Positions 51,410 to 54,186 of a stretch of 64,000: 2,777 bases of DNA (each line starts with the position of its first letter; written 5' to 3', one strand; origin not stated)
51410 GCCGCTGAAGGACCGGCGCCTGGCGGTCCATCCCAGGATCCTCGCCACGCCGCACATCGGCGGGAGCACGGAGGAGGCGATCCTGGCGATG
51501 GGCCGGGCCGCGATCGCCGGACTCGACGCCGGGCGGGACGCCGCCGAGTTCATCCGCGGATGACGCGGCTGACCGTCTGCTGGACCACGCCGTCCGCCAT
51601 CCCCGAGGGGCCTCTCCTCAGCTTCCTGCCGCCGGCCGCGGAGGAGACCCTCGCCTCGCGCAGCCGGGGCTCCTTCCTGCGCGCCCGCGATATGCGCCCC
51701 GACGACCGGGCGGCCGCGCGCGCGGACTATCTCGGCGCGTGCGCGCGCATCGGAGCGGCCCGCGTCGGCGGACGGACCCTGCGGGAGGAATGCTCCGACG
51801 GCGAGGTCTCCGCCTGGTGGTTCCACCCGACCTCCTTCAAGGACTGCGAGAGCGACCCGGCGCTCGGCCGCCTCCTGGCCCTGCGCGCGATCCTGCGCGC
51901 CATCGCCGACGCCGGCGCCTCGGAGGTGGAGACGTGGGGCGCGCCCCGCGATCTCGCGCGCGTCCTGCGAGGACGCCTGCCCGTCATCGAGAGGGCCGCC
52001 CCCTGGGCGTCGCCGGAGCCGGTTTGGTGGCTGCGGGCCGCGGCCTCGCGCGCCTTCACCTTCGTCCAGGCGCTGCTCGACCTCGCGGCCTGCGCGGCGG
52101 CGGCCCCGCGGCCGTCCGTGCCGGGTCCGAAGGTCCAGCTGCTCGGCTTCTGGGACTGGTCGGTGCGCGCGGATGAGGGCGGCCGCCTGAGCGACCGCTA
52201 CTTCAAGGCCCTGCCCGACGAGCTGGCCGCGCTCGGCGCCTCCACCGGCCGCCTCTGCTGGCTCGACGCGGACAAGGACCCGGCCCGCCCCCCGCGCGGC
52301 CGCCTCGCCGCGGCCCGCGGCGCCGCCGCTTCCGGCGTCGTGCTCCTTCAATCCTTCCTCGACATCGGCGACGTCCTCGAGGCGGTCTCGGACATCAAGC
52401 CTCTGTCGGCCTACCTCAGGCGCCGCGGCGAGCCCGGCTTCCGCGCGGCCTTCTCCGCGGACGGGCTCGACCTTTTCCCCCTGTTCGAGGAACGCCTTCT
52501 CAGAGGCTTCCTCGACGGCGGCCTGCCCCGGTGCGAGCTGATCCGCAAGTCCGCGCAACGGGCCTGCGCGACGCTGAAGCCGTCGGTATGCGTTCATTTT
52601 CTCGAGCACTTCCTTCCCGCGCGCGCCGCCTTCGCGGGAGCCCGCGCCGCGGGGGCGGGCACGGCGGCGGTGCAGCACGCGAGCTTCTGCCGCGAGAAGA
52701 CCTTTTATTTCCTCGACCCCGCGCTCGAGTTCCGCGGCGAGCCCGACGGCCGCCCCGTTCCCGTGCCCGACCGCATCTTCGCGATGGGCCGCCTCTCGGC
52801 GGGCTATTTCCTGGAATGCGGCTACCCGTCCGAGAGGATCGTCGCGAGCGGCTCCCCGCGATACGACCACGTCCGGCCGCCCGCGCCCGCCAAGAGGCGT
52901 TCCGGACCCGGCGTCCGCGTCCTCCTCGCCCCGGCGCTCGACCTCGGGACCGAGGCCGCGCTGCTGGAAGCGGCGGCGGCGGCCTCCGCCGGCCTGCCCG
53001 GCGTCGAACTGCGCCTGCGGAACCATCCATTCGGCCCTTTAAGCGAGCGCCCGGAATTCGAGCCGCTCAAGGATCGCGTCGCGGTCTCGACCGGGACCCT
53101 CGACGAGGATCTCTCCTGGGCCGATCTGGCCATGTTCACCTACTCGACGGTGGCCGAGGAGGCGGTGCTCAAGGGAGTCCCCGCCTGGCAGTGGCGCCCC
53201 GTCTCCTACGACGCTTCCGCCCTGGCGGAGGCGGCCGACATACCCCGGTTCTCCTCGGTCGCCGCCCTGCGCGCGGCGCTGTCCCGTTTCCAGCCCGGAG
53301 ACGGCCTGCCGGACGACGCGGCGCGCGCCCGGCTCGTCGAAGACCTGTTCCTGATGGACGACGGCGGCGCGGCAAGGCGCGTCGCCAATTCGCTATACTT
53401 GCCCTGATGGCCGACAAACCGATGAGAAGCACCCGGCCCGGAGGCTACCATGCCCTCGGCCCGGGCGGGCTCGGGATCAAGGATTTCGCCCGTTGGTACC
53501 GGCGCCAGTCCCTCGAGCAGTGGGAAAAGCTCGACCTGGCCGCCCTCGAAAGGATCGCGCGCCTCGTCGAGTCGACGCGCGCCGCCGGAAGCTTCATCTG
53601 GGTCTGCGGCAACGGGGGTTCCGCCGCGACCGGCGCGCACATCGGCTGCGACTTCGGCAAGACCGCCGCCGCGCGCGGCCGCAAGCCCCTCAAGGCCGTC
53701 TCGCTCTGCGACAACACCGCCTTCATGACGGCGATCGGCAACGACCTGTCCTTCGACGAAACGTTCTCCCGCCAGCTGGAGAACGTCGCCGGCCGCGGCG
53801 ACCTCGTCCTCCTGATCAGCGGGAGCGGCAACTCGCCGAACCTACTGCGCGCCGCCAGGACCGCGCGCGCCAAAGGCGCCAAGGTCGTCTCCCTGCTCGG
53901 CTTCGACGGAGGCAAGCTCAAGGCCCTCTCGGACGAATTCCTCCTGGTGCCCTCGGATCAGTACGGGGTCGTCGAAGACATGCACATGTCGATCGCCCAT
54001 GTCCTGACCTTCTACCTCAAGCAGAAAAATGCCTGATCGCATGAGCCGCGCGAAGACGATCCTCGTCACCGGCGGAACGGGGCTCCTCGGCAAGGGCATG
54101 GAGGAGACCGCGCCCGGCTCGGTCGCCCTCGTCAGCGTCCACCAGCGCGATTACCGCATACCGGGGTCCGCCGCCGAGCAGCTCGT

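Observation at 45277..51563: Seven-gene KpsF / HpcH-aldolase / KdsB-like / Gfo / SDR / DHQ-synthase-like / 2-hydroxyacid-DH block: a non-canonical ulosonic-acid or carbasugar pathway?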

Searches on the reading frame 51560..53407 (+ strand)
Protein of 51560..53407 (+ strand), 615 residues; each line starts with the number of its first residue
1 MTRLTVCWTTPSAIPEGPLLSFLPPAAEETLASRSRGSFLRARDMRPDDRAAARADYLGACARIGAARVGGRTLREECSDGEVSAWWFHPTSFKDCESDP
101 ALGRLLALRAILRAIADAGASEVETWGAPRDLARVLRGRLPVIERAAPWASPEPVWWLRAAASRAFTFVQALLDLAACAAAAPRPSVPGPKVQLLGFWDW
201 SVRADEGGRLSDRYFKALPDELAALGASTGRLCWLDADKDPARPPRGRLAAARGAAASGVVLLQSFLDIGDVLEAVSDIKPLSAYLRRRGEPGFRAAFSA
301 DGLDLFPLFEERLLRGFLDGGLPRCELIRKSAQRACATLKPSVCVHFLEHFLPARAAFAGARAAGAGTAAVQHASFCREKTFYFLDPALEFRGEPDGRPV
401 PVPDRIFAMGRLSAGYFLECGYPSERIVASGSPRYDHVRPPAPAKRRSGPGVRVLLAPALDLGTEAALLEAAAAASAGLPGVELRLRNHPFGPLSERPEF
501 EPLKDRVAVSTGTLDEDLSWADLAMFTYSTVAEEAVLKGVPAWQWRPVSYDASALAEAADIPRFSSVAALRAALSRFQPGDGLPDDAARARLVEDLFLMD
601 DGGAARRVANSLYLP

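Call 4: search_protein_families(library=pfam, proteins=[window:51560-53407:+], max_evalue=0.01)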
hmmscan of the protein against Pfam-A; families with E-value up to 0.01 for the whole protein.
window:51560-53407:+ (615 aa): 0 families

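Call 5: search_protein_families(library=ncbifam, proteins=[window:51560-53407:+], max_evalue=0.001)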
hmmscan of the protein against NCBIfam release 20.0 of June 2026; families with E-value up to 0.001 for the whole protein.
window:51560-53407:+ (615 aa): 1 family
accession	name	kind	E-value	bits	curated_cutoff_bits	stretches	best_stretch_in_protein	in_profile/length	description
TIGR04326.1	O_ant_LIC13510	subfamily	2e-22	79.3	250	1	52-586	26-579/602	TIGR04326 family surface carbohydrate biosynthesis protein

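Call 47: find_homologous_proteins(query=window:51560-53407:+, max_evalue=0.00001)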
Query window:51560-53407:+ (615 aa): 66 proteins with E <= 0.00001 among 8000 candidates.
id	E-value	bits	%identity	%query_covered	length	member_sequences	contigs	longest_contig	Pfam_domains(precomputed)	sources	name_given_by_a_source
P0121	0.0e+0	1260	92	100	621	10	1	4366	-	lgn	-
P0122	0.0e+0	1029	78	100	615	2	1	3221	-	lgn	-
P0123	0.0e+0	1010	76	100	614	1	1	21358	-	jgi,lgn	jgi:hypothetical protein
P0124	1.5e-293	993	75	100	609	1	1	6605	-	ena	-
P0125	3.7e-291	985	75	100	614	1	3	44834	-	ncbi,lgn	-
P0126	6.3e-291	984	75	100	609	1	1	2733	-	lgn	-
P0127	1.6e-283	960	74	100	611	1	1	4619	-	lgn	-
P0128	1.7e-277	940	70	100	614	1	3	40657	-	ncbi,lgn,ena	ncbi:MAG: hypothetical protein AAB036_00005 [Elusimicrobiota bacterium]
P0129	3.6e-274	929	71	100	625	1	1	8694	-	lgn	-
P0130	3.7e-272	922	70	99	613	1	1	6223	-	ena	-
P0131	1.0e-271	921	70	100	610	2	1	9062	-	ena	-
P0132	4.8e-266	902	70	95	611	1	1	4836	-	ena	-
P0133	1.3e-228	779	63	100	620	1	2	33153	-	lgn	-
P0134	4.7e-203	694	57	97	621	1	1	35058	-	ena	-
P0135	6.3e-201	687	62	93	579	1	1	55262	-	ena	-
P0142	5.1e-160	552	50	100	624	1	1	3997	-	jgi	jgi:surface carbohydrate biosynthesis protein (TIGR04326 family)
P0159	1.4e-137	478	44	99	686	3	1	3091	-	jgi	jgi:surface carbohydrate biosynthesis protein (TIGR04326 family)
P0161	1.8e-135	471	44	96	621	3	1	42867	-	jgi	jgi:surface carbohydrate biosynthesis protein (TIGR04326 family)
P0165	3.0e-132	460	44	95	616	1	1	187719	-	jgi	jgi:surface carbohydrate biosynthesis protein (TIGR04326 family)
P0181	1.2e-118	415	39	99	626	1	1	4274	-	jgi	jgi:surface carbohydrate biosynthesis protein (TIGR04326 family)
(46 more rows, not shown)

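Call 56: predict_structure(alignment_id=A3)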
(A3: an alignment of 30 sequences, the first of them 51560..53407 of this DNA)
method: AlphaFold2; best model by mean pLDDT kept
length: 615 residues; sequences in the alignment: 30
mean_pLDDT: 95.3   pTM: 0.93
mean pLDDT of the five models: 95.3, 94.6, 94.4, 94.3, 94.0
residues with pLDDT >= 90: 571; 70-90: 42; 50-70: 2; < 50: 0
segments of 3 or more residues with pLDDT < 50: none
pLDDT, mean of each block of 10 residues (from residue 1): 95 95 96 94 96 97 96 94 94 95 98 97 98 97 95 95 96 97 91 94 90 95 96 91 86 95 98 97 96 95 96 96 97 98 97 98 98 94 96 97 98 97 97 95 87 95 94 96 95 93 97 96 96 97 96 96 97 94 95 96 97 80
secondary structure, 60 per line:
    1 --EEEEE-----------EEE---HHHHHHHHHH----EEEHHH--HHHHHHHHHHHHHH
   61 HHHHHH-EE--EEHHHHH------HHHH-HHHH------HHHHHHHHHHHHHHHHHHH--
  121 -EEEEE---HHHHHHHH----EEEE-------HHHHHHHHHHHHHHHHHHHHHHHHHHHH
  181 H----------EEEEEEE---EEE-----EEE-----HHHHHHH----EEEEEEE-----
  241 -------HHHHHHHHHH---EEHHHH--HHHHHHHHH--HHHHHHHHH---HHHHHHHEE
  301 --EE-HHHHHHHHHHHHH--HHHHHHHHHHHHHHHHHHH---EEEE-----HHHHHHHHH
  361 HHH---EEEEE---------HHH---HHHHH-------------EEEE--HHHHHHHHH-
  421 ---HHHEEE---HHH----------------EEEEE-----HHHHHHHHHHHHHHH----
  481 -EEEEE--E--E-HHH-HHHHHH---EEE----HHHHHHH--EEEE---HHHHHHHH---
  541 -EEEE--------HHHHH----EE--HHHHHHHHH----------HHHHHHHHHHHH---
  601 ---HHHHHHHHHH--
elements in order: E3-7 E19-21 H25-34 E39-41 H47-66 H74-78 H85-88 H90-93 H100-118 E122-126 H130-137 E142-145 H153-181 E192-198 E202-204 E210-212 H218-224 E229-235 H248-257 H263-266 H269-277 H280-288 H292-298 H306-318 H321-339 E343-346 H352-363 E367-371 H387-391 E405-408 H411-419 E427-429 E452-456 H462-476 E482-486 H498-503 E507-509 H514-520 E523-526 H530-537 E542-545 H554-558 H567-575 H586-597 H604-613

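Call 60: fold_search(model_id=the predicted structure, library=pdb)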
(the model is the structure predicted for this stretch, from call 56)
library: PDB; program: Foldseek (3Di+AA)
matches with E <= 10: 941; with E <= 0.001: 126
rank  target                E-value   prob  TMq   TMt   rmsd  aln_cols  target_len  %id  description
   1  1v4v_A                2.7e-08  1.00  0.35  0.51   9.2       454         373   14  Crystal Structure Of UDP-N-Acetylglucosamine 2-Epimerase From Thermus Thermophilus HB8 (released 2003-12-02)
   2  3beo_A                3.2e-08  1.00  0.36  0.55   9.1       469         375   12  A Structural Basis for the allosteric regulation of non-hydrolyzing UDP-GlcNAc 2-epimerases (released 2008-02-19)
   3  6j31_A                3.2e-08  1.00  0.36  0.52   8.8       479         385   15  Crystal Structure Analysis of the Glycotransferase of kitacinnamycin (released 2020-01-15)
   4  3mbo_C                3.8e-08  1.00  0.31  0.45  10.8       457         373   13  Crystal Structure of the Glycosyltransferase BaBshA bound with UDP and L-malate (released 2010-09-29)
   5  6j31_B                4.9e-08  1.00  0.35  0.50   9.2       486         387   14  Crystal Structure Analysis of the Glycotransferase of kitacinnamycin (released 2020-01-15)
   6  8ahe_A                5.2e-08  1.00  0.36  0.55   8.5       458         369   13  PAC-FragmentDEL: Photoactivated covalent capture of DNA encoded fragments for hit discovery (released 2022-09-14)
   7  3ot5_D                8.4e-08  1.00  0.35  0.53   8.2       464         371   13  2.2 Angstrom Resolution Crystal Structure of putative UDP-N-acetylglucosamine 2-epimerase from Listeria monocytogenes (released 2010-09-22)
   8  7vz6_E                8.4e-08  1.00  0.34  0.54  11.4       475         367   14  The crystal structure of Non-hydrolyzing UDPGlcNAc 2-epimerase in complex with UDP-glucose (released 2022-11-16)
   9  7vza_D                8.9e-08  1.00  0.34  0.54  10.2       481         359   15  The crystal structure of Non-hydrolyzing UDPGlcNAc 2-epimerase in complex with UDP (released 2022-11-16)
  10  6j32_B                1.2e-07  1.00  0.34  0.49  11.7       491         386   16  Crystal Structure Analysis of the Glycotransferase of kitacinnamycin (released 2020-01-15)
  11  5n7z                  1.3e-07  1.00  0.37  0.58   7.4       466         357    9  glycosyltransferase in LPS biosynthesis (released 2018-03-14)
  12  7vz6_H                1.4e-07  1.00  0.34  0.53  10.0       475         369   15  The crystal structure of Non-hydrolyzing UDPGlcNAc 2-epimerase in complex with UDP-glucose (released 2022-11-16)
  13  7vza_B                1.7e-07  1.00  0.34  0.54  10.8       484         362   14  The crystal structure of Non-hydrolyzing UDPGlcNAc 2-epimerase in complex with UDP (released 2022-11-16)
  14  7vza_F                1.9e-07  1.00  0.33  0.53  10.3       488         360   14  The crystal structure of Non-hydrolyzing UDPGlcNAc 2-epimerase in complex with UDP (released 2022-11-16)
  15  7vza_G                2.0e-07  1.00  0.34  0.54  10.4       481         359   15  The crystal structure of Non-hydrolyzing UDPGlcNAc 2-epimerase in complex with UDP (released 2022-11-16)
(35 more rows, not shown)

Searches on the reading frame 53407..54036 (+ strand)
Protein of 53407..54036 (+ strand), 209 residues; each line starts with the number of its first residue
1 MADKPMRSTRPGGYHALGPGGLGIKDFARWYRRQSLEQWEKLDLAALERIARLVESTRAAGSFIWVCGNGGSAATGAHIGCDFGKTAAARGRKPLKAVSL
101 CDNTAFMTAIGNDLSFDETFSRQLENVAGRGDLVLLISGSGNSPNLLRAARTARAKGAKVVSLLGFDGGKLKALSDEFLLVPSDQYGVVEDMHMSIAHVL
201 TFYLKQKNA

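Call 22: search_protein_families(library=pfam, proteins=[window:53407-54036:+], max_evalue=0.001)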
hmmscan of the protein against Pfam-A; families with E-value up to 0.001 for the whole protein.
window:53407-54036:+ (209 aa): 2 families
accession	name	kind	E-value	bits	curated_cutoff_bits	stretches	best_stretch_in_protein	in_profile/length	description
PF13580.11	SIS_2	-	1.1e-17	64.7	27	1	33-165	7-138/138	SIS domain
PF01380.27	SIS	-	9.5e-07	29.1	25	1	127-183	50-106/131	SIS domain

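Call 25: search_protein_families(library=ncbifam, proteins=[window:53407-54036:+], max_evalue=0.00001)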
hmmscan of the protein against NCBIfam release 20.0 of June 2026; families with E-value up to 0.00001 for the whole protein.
window:53407-54036:+ (209 aa): 9 families
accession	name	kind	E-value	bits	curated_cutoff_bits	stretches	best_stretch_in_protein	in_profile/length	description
TIGR00441.1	gmhA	equivalog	9.3e-34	116.7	209.45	1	53-201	3-150/154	D-sedoheptulose 7-phosphate isomerase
NF010546.0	PRK13936.1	equivalog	7.9e-30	104.1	276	1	51-201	33-185/197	phosphoheptose isomerase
NF010547.0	PRK13938.1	equivalog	8.2e-29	100.6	320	1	51-201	36-184/196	D-sedoheptulose 7-phosphate isomerase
NF001628.0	PRK00414.1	equivalog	6.9e-28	97.6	265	1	42-203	25-185/192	D-sedoheptulose 7-phosphate isomerase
NF008138.0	PRK10886.1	equivalog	3.4e-20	72.6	352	1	50-199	30-181/196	DnaA initiator-associating protein DiaA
NF041755.1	RuMP_HxlAB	equivalog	8.8e-09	34.8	500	1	129-195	287-354/391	bifunctional 3-hexulose-6-phosphate synthase/6-phospho-3-hexuloisomerase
TIGR03127.2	RuMP_HxlB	equivalog_domain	8.4e-08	32.3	160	1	129-185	71-127/178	6-phospho-3-hexuloisomerase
NF046059.1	NagB_SO3506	equivalog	4.5e-06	26.2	430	1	120-181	79-137/330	glucosamine-6-phosphate deaminase NagB-II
NF002805.0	PRK02947.1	subfamily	7.6e-06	25.2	135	0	34-163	13-140/247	sugar isomerase domain-containing protein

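Call 61: search_solved_structures(query=window:53407-54036:+, max_evalue=0.00001, show_alignments=3)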
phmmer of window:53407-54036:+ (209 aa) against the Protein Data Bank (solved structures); distinct sequences matched with E-value up to 0.00001: 16.
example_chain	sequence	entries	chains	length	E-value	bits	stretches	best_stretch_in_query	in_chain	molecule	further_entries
5ltz_A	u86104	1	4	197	5.6e-28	101.4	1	44-201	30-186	Phosphoheptose isomerase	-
5lu7_A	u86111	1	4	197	1.1e-27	100.4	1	44-201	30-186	Phosphoheptose isomerase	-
2xbl_A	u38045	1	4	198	1.5e-27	100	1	44-201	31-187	PHOSPHOHEPTOSE ISOMERASE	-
1tk9_A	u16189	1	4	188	1.5e-27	100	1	29-201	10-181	Phosphoheptose isomerase 1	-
2x3y_A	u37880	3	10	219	2e-27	99.6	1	44-201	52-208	PHOSPHOHEPTOSE ISOMERASE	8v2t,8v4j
5lu5_A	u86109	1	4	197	2.6e-27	99.2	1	44-201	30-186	Phosphoheptose isomerase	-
5lu6_A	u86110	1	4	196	1.9e-26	96.4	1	44-201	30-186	Phosphoheptose isomerase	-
2i22_A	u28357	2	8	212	7.2e-26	94.5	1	43-204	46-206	Phosphoheptose isomerase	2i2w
1x94_A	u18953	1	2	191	5.6e-25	91.6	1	43-205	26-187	putative Phosphoheptose isomerase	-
5i01_A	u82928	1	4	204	6.4e-24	88.1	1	41-200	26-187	Phosphoheptose isomerase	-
5by2_A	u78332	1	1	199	2.4e-22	83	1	48-201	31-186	Phosphoheptose isomerase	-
1x92_A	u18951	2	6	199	2.2e-20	76.6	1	63-201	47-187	PHOSPHOHEPTOSE ISOMERASE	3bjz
3trj_A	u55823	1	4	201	6.9e-20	74.9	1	46-207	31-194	Phosphoheptose isomerase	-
2yva_A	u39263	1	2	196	1.7e-19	73.7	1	46-200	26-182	DnaA initiator-associating protein diaA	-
4u6n_A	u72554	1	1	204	1.9e-19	73.5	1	46-200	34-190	DnaA initiator-associating protein DiaA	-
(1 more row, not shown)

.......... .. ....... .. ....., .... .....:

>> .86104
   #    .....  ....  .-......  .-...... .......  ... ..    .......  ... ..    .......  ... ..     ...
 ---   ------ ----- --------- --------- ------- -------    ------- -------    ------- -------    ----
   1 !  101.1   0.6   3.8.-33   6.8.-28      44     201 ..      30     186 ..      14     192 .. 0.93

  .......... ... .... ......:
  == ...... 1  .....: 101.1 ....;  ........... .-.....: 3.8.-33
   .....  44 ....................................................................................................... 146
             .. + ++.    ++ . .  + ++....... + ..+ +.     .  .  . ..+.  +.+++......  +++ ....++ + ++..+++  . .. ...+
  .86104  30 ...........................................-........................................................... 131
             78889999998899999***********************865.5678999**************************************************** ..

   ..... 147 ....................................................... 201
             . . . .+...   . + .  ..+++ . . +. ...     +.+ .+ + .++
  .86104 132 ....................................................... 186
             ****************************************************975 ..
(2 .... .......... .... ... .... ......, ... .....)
